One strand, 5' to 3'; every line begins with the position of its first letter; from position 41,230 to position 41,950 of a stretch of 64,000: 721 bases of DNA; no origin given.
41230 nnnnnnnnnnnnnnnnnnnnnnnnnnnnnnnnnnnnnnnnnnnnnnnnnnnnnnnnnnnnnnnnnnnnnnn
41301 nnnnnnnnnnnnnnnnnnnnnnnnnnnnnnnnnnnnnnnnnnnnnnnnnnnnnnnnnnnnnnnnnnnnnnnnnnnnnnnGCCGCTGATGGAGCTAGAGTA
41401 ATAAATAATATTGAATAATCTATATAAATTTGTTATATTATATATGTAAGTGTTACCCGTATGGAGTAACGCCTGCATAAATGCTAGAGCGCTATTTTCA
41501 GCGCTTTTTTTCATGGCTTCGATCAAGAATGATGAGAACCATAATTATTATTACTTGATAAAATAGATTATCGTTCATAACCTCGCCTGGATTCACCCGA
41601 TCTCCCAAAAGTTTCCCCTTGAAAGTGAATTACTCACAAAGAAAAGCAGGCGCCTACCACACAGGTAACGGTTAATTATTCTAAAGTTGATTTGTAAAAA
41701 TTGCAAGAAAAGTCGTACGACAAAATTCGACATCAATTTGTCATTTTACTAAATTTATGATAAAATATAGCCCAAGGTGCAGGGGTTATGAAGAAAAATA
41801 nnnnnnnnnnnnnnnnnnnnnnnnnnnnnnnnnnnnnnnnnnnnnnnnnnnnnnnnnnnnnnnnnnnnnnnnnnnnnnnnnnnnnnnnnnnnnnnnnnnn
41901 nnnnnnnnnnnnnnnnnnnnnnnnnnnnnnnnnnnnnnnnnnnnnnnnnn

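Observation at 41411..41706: Candidate type I toxin-antitoxin-like locus: structured minus-strand mRNA for a 26-aa hydrophobic peptide, overlapped at its 3' end by a terminated plus-strand RNA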

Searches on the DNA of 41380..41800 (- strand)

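Call 4: search_rna_families(source=window, start=41380, end=41800, threshold=evalue, max_evalue=10, show_alignments=4)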
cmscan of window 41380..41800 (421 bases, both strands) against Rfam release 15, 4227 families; matches with E-value up to 10: 6.
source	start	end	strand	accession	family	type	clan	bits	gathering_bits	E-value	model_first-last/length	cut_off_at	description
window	41483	41601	-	RF00082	SraG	Gene; sRNA;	-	19.9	50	0.38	1-177/177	no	SraG RNA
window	41575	41759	-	RF01295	SCARNA7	Gene; snRNA; snoRNA; scaRNA;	-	14.1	65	0.2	1-330/330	no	Small Cajal body-specific RNA 7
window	41526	41568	+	RF01304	sR5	Gene; snRNA; snoRNA; CD-box;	-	13.5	40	1.1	1-53/53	no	Small nucleolar RNA sR5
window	41475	41511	+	RF02398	sau-6072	Gene; sRNA;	-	13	50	8.2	1-53/53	no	Staphylococcus sRNA sau-6072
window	41427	41553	+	RF02560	CbSR9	Gene; antisense;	-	12.3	279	8.5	1-213/213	no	Coxiella burnetii sRNA 9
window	41401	41505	-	RF01578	RUF1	Gene; sRNA;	-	12.1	70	9.2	1-264/264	no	Plasmodium RNA of unkown function RUF1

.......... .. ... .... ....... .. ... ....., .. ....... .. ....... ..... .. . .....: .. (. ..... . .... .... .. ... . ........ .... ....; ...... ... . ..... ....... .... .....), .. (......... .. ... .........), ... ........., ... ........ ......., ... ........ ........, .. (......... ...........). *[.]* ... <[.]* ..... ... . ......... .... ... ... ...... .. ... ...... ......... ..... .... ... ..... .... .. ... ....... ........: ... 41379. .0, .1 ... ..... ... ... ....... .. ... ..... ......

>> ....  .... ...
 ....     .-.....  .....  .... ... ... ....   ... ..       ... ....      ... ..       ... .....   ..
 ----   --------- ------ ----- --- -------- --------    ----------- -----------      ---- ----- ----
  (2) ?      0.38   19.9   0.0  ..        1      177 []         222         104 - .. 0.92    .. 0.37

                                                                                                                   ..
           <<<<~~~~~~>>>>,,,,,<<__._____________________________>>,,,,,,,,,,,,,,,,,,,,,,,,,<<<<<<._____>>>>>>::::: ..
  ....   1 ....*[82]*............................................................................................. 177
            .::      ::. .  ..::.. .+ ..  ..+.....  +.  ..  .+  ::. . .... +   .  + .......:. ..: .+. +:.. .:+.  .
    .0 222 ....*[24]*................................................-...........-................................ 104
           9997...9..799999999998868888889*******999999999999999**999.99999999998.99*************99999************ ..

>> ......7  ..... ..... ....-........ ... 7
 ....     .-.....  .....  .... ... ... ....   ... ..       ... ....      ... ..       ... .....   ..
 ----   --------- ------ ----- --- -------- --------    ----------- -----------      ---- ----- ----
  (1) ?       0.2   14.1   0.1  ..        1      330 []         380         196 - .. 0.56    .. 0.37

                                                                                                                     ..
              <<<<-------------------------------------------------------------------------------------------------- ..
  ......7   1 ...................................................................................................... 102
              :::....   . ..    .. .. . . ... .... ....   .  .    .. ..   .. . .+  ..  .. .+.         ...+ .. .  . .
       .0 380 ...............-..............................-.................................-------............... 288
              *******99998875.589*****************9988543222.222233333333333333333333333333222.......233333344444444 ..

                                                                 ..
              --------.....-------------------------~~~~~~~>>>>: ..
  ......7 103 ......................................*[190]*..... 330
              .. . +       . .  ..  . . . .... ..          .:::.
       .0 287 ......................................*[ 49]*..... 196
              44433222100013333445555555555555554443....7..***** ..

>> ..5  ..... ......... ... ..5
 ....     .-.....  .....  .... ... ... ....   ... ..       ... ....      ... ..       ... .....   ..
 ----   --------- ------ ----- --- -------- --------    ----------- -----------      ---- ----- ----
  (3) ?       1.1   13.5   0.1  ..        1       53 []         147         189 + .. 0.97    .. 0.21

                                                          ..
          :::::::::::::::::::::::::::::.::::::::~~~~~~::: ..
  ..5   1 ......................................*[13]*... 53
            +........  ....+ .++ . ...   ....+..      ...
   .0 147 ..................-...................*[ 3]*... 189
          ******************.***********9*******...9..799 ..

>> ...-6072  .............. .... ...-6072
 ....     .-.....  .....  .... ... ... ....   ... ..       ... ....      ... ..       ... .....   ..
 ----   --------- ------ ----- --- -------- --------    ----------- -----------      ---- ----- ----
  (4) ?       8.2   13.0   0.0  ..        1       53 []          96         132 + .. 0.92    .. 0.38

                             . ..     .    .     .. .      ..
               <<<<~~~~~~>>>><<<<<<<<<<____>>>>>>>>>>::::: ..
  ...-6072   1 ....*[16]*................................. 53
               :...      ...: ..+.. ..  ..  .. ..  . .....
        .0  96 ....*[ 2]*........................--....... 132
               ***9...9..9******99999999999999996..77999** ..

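Call 62: search_dna_similar(query=window:41405-41745:-, collection=plasmids, mode=distant, max_evalue=0.001, max_rows=10)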
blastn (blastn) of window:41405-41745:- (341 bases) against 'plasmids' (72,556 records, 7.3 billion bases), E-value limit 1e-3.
No match.

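Call 63: search_dna_similar(query=window:41405-41745:-, collection=phages, mode=distant, max_evalue=0.001, max_rows=10)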
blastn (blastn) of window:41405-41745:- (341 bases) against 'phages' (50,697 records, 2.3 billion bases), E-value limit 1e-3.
No match.

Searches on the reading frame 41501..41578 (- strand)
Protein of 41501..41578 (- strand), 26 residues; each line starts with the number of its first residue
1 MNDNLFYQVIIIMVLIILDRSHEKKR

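Call 20: search_protein_families(library=pfam, proteins=[window:41501-41578:-], max_evalue=10)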
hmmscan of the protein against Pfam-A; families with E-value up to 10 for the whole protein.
seq(26 aa): 0 families

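Call 21: search_protein_families(library=ncbifam, proteins=[window:41501-41578:-], max_evalue=10)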
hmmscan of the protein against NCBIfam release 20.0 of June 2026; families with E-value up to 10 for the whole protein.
seq(26 aa): 1 family
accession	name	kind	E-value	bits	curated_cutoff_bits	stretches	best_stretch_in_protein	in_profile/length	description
NF040924.1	small_MgtU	equivalog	0.0007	19.1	33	1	3-18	7-22/28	magnesium transporter protection protein MgtU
